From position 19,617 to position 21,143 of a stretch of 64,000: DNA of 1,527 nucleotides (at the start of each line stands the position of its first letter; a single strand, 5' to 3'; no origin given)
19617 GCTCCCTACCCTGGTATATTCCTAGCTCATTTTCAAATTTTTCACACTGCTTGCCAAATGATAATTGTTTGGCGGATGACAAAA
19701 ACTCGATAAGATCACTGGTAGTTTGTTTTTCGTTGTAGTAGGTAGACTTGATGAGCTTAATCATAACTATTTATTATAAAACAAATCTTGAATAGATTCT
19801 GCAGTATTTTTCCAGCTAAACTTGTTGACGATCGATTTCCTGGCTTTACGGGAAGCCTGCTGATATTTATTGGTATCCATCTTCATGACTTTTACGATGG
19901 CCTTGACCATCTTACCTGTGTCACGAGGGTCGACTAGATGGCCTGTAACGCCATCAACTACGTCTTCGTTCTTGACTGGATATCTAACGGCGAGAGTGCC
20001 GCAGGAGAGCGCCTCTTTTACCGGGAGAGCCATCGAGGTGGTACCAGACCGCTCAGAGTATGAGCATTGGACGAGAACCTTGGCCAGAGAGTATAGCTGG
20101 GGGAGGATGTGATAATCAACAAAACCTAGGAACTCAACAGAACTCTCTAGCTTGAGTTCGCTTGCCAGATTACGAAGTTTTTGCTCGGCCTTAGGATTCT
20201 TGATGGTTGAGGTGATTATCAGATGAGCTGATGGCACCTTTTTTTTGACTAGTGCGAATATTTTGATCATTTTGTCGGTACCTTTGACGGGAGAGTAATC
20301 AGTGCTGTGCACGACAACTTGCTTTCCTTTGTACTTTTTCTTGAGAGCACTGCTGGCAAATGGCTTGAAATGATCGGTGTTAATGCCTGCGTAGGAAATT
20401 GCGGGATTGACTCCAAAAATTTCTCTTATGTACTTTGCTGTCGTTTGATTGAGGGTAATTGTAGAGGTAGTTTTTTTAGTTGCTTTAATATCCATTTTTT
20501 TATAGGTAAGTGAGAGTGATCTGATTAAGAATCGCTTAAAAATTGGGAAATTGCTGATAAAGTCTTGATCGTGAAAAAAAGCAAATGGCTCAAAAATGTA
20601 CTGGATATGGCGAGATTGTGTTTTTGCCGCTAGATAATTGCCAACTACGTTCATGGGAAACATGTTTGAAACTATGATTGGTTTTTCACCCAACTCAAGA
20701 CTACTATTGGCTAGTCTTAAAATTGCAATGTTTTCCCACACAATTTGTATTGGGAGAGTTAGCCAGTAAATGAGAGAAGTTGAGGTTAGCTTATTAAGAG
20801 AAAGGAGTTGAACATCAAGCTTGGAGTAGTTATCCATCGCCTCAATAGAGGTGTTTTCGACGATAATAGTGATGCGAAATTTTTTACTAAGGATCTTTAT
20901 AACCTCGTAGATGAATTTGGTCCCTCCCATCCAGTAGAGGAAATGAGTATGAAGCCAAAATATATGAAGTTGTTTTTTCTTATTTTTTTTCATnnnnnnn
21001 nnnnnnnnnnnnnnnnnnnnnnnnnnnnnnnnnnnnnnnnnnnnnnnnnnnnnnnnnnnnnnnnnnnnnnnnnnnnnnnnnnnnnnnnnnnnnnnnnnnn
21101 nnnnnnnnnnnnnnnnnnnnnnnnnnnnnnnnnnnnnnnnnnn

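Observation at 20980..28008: Tandem duplication of a two-gene membrane module, split by an AT-rich FkbM/HlpA-like insert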

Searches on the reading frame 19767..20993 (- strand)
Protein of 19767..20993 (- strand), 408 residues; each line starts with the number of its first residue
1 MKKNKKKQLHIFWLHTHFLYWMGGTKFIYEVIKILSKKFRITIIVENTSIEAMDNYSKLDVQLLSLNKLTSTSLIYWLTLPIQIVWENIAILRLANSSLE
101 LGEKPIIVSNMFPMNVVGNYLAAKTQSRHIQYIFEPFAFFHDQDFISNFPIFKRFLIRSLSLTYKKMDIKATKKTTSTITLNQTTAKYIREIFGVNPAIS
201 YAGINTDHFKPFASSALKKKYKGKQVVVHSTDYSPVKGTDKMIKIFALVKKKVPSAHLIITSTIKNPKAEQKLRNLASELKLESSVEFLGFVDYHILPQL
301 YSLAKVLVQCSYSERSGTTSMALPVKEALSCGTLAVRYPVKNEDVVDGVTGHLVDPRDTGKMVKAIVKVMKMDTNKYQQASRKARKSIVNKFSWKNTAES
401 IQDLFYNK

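Call 25: search_protein_families(library=pfam, proteins=[window:19767-20993:-], max_evalue=0.001)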
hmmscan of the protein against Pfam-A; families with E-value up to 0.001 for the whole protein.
window:19767-20993:- (408 aa): 3 families
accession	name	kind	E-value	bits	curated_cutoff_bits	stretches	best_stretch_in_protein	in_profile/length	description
PF00534.26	Glycos_transf_1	-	4.2e-23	82.2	26.4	1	219-386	10-171/172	Glycosyl transferases group 1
PF13692.12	Glyco_trans_1_4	-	3e-19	70.1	27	1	228-371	5-141/142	Glycosyl transferases group 1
PF13524.12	Glyco_trans_1_2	-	6.7e-05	23.3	25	1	285-402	28-143/144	Glycosyl transferase-like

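Call 60: search_protein_families(library=ncbifam, proteins=[window:19767-20993:-], max_evalue=0.00001)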
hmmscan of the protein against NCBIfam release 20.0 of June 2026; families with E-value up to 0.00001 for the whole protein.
window:19767-20993:- (408 aa): 16 families
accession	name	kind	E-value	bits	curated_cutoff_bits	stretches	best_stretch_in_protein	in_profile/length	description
TIGR03999.1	thiol_BshA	equivalog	1.8e-19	69.9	273.7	1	180-405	154-370/375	N-acetyl-alpha-D-glucosaminyl L-malate synthase BshA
NF041876.1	EPS_EpsE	equivalog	1e-18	67.8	400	1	174-400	165-388/389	exopolysaccharide biosynthesis GT4 family glycosyltransferase EpsE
TIGR04047.1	MSMEG_0565_glyc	hypoth_equivalog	3.9e-17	62.4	259.85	1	166-402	130-368/373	MSMEG_0565 family glycosyltransferase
TIGR03088.1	stp2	hypoth_equivalog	1.6e-14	53.7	409.05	1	179-405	141-370/374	TIGR03088 family PEP-CTERM/XrtA system glycosyltransferase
TIGR03449.1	mycothiol_MshA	equivalog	3.1e-14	52.7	462.5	1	202-405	195-400/406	D-inositol-3-phosphate glycosyltransferase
TIGR04063.1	stp3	hypoth_equivalog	6.4e-14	51.6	442.05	1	199-405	184-392/397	TIGR04063 family PEP-CTERM/XrtA system glycosyltransferase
NF047880.1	glyco_SdgA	exception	2.7e-10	39.4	800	1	198-398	290-480/488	serine-aspartate repeat adhesin O-glycosyltransferase SdgA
TIGR04157.1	glyco_rSAM_CFB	subfamily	1.7e-09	37.2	400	1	170-404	165-405/406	TIGR04157 family glycosyltransferase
NF038295.1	EPS_HpsP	equivalog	1.2e-08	34.4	550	1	122-403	110-382/388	hormogonium polysaccharide biosynthesis glycosyltransferase HpsP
NF038229.1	Glyco4_Geo_Pelo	equivalog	2.7e-07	29.9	400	1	216-405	153-333/338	GPMC system family 4 glycosyltransferase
TIGR02149.1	glgA_Coryne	subfamily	6.4e-07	28.8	302.4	1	199-405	173-387/391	glycogen synthase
NF012028.0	PRK15484.1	subfamily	1.9e-06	27.3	618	1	216-403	182-373/380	lipopolysaccharide N-acetylglucosaminyltransferase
TIGR03087.1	stp1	hypoth_equivalog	2.3e-06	27.1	316.65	1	195-405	194-394/397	TIGR03087 family PEP-CTERM/XrtA system glycosyltransferase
NF038255.1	exopoly_VpsD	equivalog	3e-06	26.3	300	1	225-322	204-301/381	VpsD family glycosyltransferase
NF053787.1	GlcN_PG_synth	equivalog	3.8e-06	26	480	1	321-403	274-354/361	N-acetylglucosaminyl phosphatidylglycerol synthase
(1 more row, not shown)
